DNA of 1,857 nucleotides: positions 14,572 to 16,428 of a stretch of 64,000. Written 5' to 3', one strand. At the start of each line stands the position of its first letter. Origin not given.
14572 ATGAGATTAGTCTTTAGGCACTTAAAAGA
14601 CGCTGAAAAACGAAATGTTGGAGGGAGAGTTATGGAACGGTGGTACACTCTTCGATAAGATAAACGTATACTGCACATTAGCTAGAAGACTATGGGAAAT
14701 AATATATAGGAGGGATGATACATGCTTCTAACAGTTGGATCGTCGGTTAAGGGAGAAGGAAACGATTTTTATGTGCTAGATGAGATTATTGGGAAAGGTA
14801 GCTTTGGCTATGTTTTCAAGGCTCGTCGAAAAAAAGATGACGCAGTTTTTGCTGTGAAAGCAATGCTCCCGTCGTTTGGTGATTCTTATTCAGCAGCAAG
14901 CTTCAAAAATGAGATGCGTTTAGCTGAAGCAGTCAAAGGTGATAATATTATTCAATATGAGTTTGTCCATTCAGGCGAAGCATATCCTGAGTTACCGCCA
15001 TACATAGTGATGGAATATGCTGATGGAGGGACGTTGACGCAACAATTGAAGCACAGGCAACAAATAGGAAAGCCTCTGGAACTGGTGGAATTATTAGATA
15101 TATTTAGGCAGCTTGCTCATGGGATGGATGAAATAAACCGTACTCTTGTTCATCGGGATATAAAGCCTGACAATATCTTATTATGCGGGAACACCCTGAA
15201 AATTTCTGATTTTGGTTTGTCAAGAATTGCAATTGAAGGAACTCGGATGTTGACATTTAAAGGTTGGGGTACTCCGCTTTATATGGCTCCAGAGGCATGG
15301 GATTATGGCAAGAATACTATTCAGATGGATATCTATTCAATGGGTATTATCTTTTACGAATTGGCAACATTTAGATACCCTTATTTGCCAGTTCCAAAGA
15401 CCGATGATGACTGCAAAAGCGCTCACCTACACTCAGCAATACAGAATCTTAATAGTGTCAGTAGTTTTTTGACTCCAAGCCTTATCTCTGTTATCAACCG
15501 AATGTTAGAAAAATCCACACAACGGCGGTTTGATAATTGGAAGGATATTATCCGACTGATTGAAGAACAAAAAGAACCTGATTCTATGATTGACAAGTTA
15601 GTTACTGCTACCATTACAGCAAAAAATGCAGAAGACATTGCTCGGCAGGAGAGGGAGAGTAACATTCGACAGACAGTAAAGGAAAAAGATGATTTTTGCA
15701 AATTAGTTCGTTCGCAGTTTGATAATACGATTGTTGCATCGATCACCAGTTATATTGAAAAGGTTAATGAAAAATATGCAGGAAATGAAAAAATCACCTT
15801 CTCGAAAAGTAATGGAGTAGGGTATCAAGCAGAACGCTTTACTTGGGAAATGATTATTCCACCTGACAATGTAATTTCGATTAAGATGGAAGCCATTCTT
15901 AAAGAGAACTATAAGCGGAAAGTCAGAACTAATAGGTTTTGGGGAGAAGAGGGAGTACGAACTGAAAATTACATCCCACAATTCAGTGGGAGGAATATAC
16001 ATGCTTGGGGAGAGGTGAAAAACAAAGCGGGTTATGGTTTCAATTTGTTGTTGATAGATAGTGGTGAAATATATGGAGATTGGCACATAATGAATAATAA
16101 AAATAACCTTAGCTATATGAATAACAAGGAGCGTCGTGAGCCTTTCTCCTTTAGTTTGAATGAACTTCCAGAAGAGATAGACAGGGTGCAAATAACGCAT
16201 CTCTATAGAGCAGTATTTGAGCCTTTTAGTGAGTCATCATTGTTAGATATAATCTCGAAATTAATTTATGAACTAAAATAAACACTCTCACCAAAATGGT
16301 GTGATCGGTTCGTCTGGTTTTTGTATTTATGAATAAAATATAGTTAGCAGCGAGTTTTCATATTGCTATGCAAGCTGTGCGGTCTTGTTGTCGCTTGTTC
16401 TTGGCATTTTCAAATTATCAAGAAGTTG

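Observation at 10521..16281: Gabija-like OLD nuclease and UvrD helicase pair followed by a Ser/Thr kinase with an unknown C-terminal domain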

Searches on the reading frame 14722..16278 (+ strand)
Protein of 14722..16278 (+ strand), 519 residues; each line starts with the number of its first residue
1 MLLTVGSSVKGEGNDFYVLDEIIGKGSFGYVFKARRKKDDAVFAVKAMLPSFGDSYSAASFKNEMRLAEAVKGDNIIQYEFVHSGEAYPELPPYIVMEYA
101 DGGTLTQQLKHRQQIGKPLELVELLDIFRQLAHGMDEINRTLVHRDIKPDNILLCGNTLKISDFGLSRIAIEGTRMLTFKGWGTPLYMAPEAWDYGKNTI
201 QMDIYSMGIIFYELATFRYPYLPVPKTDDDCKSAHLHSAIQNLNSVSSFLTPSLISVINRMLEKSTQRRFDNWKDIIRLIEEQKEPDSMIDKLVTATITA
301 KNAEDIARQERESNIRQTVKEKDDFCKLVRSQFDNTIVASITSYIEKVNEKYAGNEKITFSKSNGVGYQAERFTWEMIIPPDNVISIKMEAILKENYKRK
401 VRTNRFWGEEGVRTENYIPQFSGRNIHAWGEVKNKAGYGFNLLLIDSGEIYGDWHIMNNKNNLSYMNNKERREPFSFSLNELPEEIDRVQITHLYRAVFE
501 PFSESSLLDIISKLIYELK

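Call 4: search_protein_families(library=padloc, proteins=[window:14722-16278:+], max_evalue=0.01)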
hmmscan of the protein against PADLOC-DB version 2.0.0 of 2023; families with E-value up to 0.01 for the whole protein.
window:14722-16278:+ (519 aa): 33 families (the best 25 are shown)
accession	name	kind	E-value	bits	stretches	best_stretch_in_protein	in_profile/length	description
PDLC04138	mad6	-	8.8e-58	194.7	1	6-328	42-358/659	mads_6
PDLC04042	PD-T4-6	-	5.1e-44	149.1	1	15-290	9-279/292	-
PDLC04053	PD-T4-6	-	2.5e-43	146.7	1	16-318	10-301/311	-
PDLC04047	PD-T4-6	-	2.9e-42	142.9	1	17-302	12-291/327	-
PDLC04060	PD-T4-6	-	2.3e-41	140.2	1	17-353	10-327/486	-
PDLC04061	PD-T4-6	-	1.1e-36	125.4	1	12-310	13-311/510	-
PDLC04054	PD-T4-6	-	6e-36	122.6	1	16-281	11-271/347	-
PDLC04043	PD-T4-6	-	1.8e-32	111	1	14-289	14-282/452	-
PDLC04057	PD-T4-6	-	3.5e-31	106.7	1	17-323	10-307/443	-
PDLC04055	PD-T4-6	-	2.5e-30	103.7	1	23-312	78-363/496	-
PDLC04039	PD-T4-6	-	4.3e-30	103.1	1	8-283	7-275/458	-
PDLC04048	PD-T4-6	-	2e-28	97.8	1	17-281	12-270/354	-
PDLC04041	PD-T4-6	-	6.7e-28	96.1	1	17-279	30-289/443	-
PDLC04044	PD-T4-6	-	1e-25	88.7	1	21-322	38-329/372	-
PDLC04050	PD-T4-6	-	2.6e-25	87.3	1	17-280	65-323/480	-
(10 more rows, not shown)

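Call 5: search_protein_families(library=pfam, proteins=[window:14722-16278:+], max_evalue=0.01)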
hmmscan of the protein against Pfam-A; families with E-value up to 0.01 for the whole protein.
window:14722-16278:+ (519 aa): 3 families
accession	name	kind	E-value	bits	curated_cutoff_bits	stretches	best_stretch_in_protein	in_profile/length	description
PF00069.31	Pkinase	-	1.6e-41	142.9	31.7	1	17-270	1-252/263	Protein kinase domain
PF07714.23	PK_Tyr_Ser-Thr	-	1.2e-33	116.9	23.1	1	19-229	3-210/258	Protein tyrosine and serine/threonine kinase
PF01636.29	APH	-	0.0052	17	23.2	0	119-165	148-195/239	Phosphotransferase enzyme family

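Call 6: find_homologous_proteins(query=window:14722-16278:+, max_evalue=0.00001)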
Query window:14722-16278:+ (519 aa): 1057 proteins with E <= 0.00001 among 8000 candidates; the best 120 are listed.
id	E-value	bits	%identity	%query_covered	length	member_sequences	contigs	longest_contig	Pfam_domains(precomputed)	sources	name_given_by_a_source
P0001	0.0e+0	1183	100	100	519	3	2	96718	PF07714.24,PF00069.32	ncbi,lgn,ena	-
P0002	3.4e-234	796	66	100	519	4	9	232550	PF07714.24,PF00069.32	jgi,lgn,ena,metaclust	metaclust:\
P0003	9.4e-232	788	67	100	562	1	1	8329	PF07714.24,PF00069.32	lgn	-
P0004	9.8e-232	788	66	100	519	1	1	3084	PF07714.24,PF00069.32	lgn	-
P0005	4.5e-228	776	66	100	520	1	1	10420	PF07714.24,PF00069.32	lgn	-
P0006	6.2e-226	769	66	100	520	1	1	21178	PF07714.24,PF00069.32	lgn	-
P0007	4.0e-217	740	62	100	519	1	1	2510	PF07714.24,PF00069.32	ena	-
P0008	4.3e-216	737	62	99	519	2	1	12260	PF07714.24,PF00069.32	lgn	-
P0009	4.5e-211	720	61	100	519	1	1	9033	PF07714.24,PF00069.32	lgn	-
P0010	4.3e-209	714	60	100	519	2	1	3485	PF07714.24,PF00069.32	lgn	-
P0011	3.0e-208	711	60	99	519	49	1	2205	PF07714.24,PF00069.32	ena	-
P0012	4.0e-208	710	59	100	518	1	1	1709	PF07714.24,PF00069.32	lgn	-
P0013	6.1e-208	710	60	100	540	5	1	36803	PF07714.24,PF00069.32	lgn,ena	-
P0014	6.5e-208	710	60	100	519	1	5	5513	PF07714.24,PF00069.32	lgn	-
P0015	7.7e-208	709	60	100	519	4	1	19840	PF07714.24,PF00069.32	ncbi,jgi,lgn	jgi:serine/threonine protein kinase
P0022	1.2e-201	689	57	100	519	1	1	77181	PF07714.24,PF00069.32,PF14531.13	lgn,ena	-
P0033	3.0e-196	671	57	99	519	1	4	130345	PF07714.24,PF00069.32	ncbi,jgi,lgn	ncbi:MAG: serine/threonine-protein kinase [Christensenellaceae bacterium]|jgi:serine/threonine prote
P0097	2.2e-146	507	47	99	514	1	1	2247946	PF07714.24,PF00069.32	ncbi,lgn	ncbi:hypothetical protein JCM15765_21580 [Paradesulfitobacterium aromaticivorans]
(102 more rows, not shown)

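Call 7: search_protein_families(library=ncbifam, proteins=[window:14722-16278:+], max_evalue=0.01)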
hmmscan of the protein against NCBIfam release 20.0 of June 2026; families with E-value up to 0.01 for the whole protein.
window:14722-16278:+ (519 aa): 12 families
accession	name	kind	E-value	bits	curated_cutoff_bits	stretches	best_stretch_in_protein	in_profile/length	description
NF033483.0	PknB_PASTA_kin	equivalog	7.5e-43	147.4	450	1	16-323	8-307/563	Stk1 family PASTA domain-containing Ser/Thr kinase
NF047741.1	antiphage_MADS6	equivalog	2e-31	109.2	460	2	112-293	288-470/612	methylation-associated defense system protein kinase MAD6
NF052427.1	StpK7MSMEG_1200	equivalog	8.9e-25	87.2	900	1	16-275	8-260/601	serine/threonine protein kinase StpK7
NF009651.0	PRK13184.1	equivalog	6.9e-16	57.4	839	1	21-305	8-310/932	serine/threonine-protein kinase PknD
NF038150.1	lanthi_synth_IV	equivalog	1.7e-14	53.1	650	1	17-311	191-489/851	class IV lanthionine synthetase LanL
NF043056.1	T4SS_LegK1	equivalog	1.5e-13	50.2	550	1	94-293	155-368/516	Dot/Icm T4SS effector kinase LegK1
TIGR03903.1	TOMM_kin_cyc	equivalog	2.6e-13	48.8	705.75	1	56-215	20-183/1267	TOMM system kinase/cyclase fusion protein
NF033442.0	BREX_PglW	equivalog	2.8e-11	41.9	990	2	17-172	514-665/1391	BREX system serine/threonine kinase PglW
NF053615.1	SerThrKinAfsKStmc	equivalog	1.5e-07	30.5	1300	1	140-221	131-213/809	protein serine/threonine kinase AfsK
NF058632.1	SerThrKinPrkT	equivalog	1.9e-06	27.2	280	1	3-215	8-208/322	serine/threonine protein kinase PrkT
NF038151.1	lanthi_synth_III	equivalog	2.3e-05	23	575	1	94-315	300-514/833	class III lanthionine synthetase LanKC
TIGR03724.2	arch_bud32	equivalog_domain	0.0012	18.4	125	1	95-170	70-134/193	KEOPS complex kinase/ATPase Bud32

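Call 10: find_related_loci(query=A1, collection=genome_contigs, flank=10000)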
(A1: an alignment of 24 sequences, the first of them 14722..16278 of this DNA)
Query A1 (519 aa) in genome_contigs; peptide patterns used: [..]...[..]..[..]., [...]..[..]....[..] (x = any residue, [..] = any of these).
600 stretches matched a pattern (row limit reached: there are more); 593 encode a relative of the query (tblastn E <= 1e-3); the best 80 are kept; 80 distinct loci.
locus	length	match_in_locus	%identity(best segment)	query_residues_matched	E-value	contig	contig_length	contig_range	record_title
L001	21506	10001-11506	35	1-511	6e-96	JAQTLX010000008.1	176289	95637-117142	MAG: Ignavibacteria bacterium isolate STA_27 NODE_173_length_176289_cov_8.332580_Sandtown_A, whole genome shotgun sequen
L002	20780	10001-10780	33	14-278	3e-29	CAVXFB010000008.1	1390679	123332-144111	MAG: uncultured Planctomycetaceae bacterium isolate MFD02416.bin.1.136 genome assembly, contig: contig_9774, whole genom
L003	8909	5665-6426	34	17-277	3e-29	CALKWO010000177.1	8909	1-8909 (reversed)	MAG TPA_asm: uncultured bacterium isolate SRR6007446_bin.57_CONCOCT_v1.1_MAG genome assembly, contig: ERZ724100.3053, wh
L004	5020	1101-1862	32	13-269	9e-29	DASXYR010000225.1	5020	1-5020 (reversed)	MAG TPA_asm: Gemmatimonadaceae bacterium isolate SMAG_U4830 k141_1944512, whole genome shotgun sequence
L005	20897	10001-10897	31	21-341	3e-28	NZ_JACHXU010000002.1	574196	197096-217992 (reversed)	Aporhodopirellula rubra strain CECT 8075 Ga0372409_02, whole genome shotgun sequence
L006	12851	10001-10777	31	17-281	3e-27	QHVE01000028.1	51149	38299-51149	MAG: Gemmatimonadetes bacterium isolate AG11 14_0903_02_30cm_scaffold_659_curated, whole genome shotgun sequence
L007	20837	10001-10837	28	17-300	5e-27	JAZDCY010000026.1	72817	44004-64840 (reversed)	MAG: Gemmatimonadota bacterium isolate LQ108M_Bin_23 LQ108M_Bin_23_scaffold_26, whole genome shotgun sequence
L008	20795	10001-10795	33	8-278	6e-27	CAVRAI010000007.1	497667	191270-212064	MAG: uncultured Chloroflexia bacterium isolate MFD00031.bin.1.177 genome assembly, contig: contig_22384, whole genome sh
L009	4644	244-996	30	17-280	2e-26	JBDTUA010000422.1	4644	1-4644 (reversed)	MAG: Gemmatimonadota bacterium isolate cluster3_bin.33 NODE_108273_length_4644_cov_5.163434, whole genome shotgun sequen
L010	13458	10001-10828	30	7-281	1e-26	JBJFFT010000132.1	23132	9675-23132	MAG: Candidatus Spyradenecus sp. isolate EHIM02_bin.006 NODE_387_length_23132_cov_7.028687, whole genome shotgun sequenc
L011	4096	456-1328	29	11-288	8e-27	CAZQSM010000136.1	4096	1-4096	MAG TPA_asm: uncultured Chlorobiaceae bacterium isolate SRP287453_co1_294 genome assembly, contig: NODE_44080_length_409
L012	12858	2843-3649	32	17-287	7e-26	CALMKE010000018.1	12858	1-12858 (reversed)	MAG TPA_asm: uncultured Gemmatimonadetes bacterium isolate SRR6670122_bin.51_CONCOCT_v1.1_MAG genome assembly, contig: E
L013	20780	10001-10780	31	17-281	2e-25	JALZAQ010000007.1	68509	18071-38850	MAG: Gemmatimonadota bacterium isolate KAP bin95 SD1490_NODE_42_length_68509_cov_1.734243, whole genome shotgun sequence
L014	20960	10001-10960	29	17-321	5e-25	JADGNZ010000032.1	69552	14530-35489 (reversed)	MAG: Thermoanaerobaculia bacterium isolate Chersky.9_17 contig-100_36, whole genome shotgun sequence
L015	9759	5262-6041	30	17-280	5e-25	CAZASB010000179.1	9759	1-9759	MAG TPA_asm: uncultured Planctomycetaceae bacterium isolate binchicken_co139_554 genome assembly, contig: NODE_16035_len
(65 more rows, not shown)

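Call 11: find_encoding_contigs(protein=P0001, flank=10000, max_places=4)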
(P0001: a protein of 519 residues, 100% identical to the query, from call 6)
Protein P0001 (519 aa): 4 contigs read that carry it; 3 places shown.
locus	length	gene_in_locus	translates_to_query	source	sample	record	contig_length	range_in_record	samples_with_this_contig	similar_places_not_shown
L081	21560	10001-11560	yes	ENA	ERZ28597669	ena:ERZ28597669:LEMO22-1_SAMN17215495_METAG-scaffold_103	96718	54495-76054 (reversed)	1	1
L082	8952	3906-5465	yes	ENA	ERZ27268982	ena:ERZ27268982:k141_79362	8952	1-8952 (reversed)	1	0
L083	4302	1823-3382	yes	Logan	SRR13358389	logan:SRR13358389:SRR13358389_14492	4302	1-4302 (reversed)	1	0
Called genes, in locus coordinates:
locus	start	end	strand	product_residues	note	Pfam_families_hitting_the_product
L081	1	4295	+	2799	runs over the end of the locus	PF28553:WH_1, PF28554:DUF8437, PF00176:SNF2-rel_dom (weak), PF00270:DEAD (faint), PF04851:ResIII (weak), PF28555:Helicase_dom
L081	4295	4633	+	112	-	PF21983:NikA-like, PF05713:MobC (weak)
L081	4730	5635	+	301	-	PF04203:Sortase (weak)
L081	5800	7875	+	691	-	PF02463:SMC_N (weak), PF11398:DUF2813 (faint), PF13175:AAA_15, PF13476:AAA_23, PF13304:AAA_21 (faint), PF20469:OLD-like_TOPRIM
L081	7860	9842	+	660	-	PF00580:UvrD-helicase, PF01443:Viral_helicase1 (faint), PF13245:AAA_19, PF13604:AAA_30 (weak)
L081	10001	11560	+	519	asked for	PF00069:Pkinase, PF07714:PK_Tyr_Ser-Thr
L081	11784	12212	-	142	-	-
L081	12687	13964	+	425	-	PF00817:IMS, PF11799:IMS_C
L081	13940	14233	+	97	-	-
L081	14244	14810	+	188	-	PF02586:SRAP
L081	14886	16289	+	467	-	PF03432:Relaxase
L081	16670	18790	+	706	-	PF18796:LPD1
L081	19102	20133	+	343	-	-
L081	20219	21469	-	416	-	-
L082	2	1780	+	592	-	?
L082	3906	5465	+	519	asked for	PF00069:Pkinase, PF07714:PK_Tyr_Ser-Thr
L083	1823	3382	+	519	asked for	PF00069:Pkinase, PF07714:PK_Tyr_Ser-Thr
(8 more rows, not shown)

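Call 12: find_encoding_contigs(protein=P0002, flank=10000, max_places=8)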
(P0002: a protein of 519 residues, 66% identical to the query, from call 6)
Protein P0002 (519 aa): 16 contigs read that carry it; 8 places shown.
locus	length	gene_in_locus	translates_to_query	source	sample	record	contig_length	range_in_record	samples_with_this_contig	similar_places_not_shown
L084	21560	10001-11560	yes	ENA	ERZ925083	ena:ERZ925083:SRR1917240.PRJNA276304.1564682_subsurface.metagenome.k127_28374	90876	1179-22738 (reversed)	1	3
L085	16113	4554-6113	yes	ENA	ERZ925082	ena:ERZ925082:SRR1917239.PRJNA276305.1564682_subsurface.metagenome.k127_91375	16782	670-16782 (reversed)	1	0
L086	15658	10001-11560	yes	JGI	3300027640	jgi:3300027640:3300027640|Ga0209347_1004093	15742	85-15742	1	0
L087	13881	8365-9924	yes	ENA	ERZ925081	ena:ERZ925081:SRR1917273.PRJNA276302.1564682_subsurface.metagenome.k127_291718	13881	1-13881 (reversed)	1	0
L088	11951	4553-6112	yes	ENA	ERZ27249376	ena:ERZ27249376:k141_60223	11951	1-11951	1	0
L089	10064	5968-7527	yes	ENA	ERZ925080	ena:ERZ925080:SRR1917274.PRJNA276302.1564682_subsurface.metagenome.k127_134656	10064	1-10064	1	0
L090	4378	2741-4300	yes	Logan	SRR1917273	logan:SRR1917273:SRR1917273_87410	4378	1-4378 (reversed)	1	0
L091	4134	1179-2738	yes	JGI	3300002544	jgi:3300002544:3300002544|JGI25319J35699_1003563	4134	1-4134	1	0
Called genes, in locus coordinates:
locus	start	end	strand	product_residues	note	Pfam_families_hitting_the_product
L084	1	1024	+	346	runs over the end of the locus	PF13676:TIR_2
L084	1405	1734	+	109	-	PF11171:DUF2958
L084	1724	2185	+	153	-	-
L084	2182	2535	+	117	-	-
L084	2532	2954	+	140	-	-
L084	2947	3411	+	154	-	-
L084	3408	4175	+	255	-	PF14460:Prok-E2_D (weak)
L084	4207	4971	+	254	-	-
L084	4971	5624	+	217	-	PF14464:Prok-JAB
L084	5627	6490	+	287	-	PF00899:ThiF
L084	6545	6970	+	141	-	-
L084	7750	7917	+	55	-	-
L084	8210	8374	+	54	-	-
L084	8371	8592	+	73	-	-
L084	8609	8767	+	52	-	-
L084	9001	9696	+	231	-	PF04002:RadC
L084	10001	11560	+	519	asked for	PF00069:Pkinase, PF07714:PK_Tyr_Ser-Thr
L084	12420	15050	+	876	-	PF02463:SMC_N (weak), PF13166:AAA_13, PF13304:AAA_21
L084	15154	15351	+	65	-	-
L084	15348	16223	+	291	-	-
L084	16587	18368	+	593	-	PF02810:SEC-C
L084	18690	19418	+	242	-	PF13495:Phage_int_SAM_4, PF00589:Phage_integrase, PF22823:MrpR_C_cat (weak)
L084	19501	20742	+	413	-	PF00589:Phage_integrase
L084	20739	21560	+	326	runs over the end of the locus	PF00589:Phage_integrase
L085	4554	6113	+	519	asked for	PF00069:Pkinase, PF07714:PK_Tyr_Ser-Thr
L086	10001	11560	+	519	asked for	PF00069:Pkinase, PF07714:PK_Tyr_Ser-Thr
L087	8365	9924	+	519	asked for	PF00069:Pkinase, PF07714:PK_Tyr_Ser-Thr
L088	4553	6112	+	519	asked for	PF00069:Pkinase, PF07714:PK_Tyr_Ser-Thr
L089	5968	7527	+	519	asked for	PF00069:Pkinase, PF07714:PK_Tyr_Ser-Thr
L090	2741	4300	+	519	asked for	PF00069:Pkinase, PF07714:PK_Tyr_Ser-Thr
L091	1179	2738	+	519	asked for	PF00069:Pkinase, PF07714:PK_Tyr_Ser-Thr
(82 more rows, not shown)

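Call 13: find_encoding_contigs(protein=P0033, flank=8000, max_places=2)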
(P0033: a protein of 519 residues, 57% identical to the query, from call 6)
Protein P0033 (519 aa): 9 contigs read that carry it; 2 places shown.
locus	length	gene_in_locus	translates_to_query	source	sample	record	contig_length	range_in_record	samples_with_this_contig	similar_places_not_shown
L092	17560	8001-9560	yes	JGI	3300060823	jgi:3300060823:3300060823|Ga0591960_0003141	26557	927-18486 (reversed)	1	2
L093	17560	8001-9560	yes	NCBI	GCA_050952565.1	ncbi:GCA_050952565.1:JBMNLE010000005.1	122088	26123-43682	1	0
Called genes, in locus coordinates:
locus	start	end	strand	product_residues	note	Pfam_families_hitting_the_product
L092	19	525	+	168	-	PF01047:MarR, PF12802:MarR_2 (weak), PF22381:Staph_reg_Sar_Rot (weak)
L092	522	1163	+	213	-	PF00664:ABC_membrane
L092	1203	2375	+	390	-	PF00664:ABC_membrane, PF00005:ABC_tran, PF02463:SMC_N (faint)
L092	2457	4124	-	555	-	PF00664:ABC_membrane, PF00005:ABC_tran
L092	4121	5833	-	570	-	PF00664:ABC_membrane, PF00005:ABC_tran, PF02463:SMC_N, PF13175:AAA_15 (faint)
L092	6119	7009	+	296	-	PF00165:HTH_AraC, PF12833:HTH_18, PF00165:HTH_AraC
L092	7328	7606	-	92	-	-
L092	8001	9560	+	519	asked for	PF00069:Pkinase, PF07714:PK_Tyr_Ser-Thr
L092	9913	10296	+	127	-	PF01361:Tautomerase, PF14552:Tautomerase_2, PF01361:Tautomerase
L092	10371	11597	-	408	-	PF01232:Mannitol_dh, PF08125:Mannitol_dh_C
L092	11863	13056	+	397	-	PF13439:Glyco_transf_4, PF13579:Glyco_trans_4_4 (weak), PF00534:Glycos_transf_1, PF13692:Glyco_trans_1_4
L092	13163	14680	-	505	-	-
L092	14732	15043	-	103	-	PF04932:Wzy_C (weak)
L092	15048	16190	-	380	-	PF02350:Epimerase_2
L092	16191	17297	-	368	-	PF01370:Epimerase, PF02719:Polysacc_synt_2 (faint), PF04321:RmlD_sub_bind (faint), PF16363:GDP_Man_Dehyd (faint), PF07993:NAD_binding_4 (weak), PF14667:Polysacc_synt_C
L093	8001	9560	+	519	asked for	PF00069:Pkinase, PF07714:PK_Tyr_Ser-Thr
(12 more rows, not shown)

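Call 14: find_encoding_contigs(protein=P0022, flank=8000, max_places=2)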
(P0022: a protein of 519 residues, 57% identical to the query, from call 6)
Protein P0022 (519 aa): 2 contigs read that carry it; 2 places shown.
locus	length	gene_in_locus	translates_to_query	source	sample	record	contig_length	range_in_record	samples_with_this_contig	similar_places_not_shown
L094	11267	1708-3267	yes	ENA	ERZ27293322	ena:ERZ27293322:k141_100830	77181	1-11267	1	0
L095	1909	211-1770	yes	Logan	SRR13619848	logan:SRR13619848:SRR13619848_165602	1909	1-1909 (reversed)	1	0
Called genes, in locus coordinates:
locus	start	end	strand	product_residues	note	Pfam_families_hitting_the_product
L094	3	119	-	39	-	?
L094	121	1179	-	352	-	PF02661:Fic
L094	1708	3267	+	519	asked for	PF00069:Pkinase, PF07714:PK_Tyr_Ser-Thr, PF14531:Kinase-like (weak)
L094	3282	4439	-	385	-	PF14659:Phage_int_SAM_3, PF22022:Phage_int_M (faint), PF00589:Phage_integrase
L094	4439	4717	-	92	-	PF20648:DUF6809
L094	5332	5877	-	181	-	-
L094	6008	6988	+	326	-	-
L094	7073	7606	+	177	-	-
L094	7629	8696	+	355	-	-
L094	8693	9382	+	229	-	PF00149:Metallophos, PF06874:FBPase_2 (faint), PF12850:Metallophos_2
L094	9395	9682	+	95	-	-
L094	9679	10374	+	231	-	PF00149:Metallophos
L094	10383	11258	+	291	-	PF00149:Metallophos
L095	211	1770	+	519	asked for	PF00069:Pkinase, PF07714:PK_Tyr_Ser-Thr, PF14531:Kinase-like (weak)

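Call 15: find_encoding_contigs(protein=P0097, flank=8000, max_places=2)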
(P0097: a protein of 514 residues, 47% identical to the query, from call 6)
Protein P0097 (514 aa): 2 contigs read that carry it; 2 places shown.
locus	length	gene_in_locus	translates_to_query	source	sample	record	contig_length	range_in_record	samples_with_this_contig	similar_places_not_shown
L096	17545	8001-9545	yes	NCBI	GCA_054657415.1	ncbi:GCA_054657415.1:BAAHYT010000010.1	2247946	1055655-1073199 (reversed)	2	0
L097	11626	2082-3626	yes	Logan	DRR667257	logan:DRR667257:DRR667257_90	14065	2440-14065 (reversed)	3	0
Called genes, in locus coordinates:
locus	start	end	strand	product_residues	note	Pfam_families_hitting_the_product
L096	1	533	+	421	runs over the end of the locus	PF02403:Seryl_tRNA_N, PF00587:tRNA-synt_2b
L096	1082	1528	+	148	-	PF00383:dCMP_cyt_deam_1, PF14437:MafB19-deam, PF14439:Bd3614-deam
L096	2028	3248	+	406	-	PF01548:DEDD_Tnp_IS110, PF02371:Transposase_20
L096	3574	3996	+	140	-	-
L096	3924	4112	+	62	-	-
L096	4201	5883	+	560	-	PF14104:DUF4277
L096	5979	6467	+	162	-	PF08937:ThsB_TIR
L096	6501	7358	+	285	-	PF02498:Bro-N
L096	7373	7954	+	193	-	-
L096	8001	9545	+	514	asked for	PF00069:Pkinase, PF07714:PK_Tyr_Ser-Thr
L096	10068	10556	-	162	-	PF01047:MarR, PF12802:MarR_2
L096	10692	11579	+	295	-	PF01073:3Beta_HSD (faint), PF01370:Epimerase, PF05368:NmrA, PF07993:NAD_binding_4 (faint), PF13460:NAD_binding_10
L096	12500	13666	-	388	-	PF14319:Zn_Tnp_IS91, PF04986:Y2_Tnp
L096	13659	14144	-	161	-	PF00589:Phage_integrase, PF22823:MrpR_C_cat (weak)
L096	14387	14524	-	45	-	-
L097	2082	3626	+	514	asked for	PF00069:Pkinase, PF07714:PK_Tyr_Ser-Thr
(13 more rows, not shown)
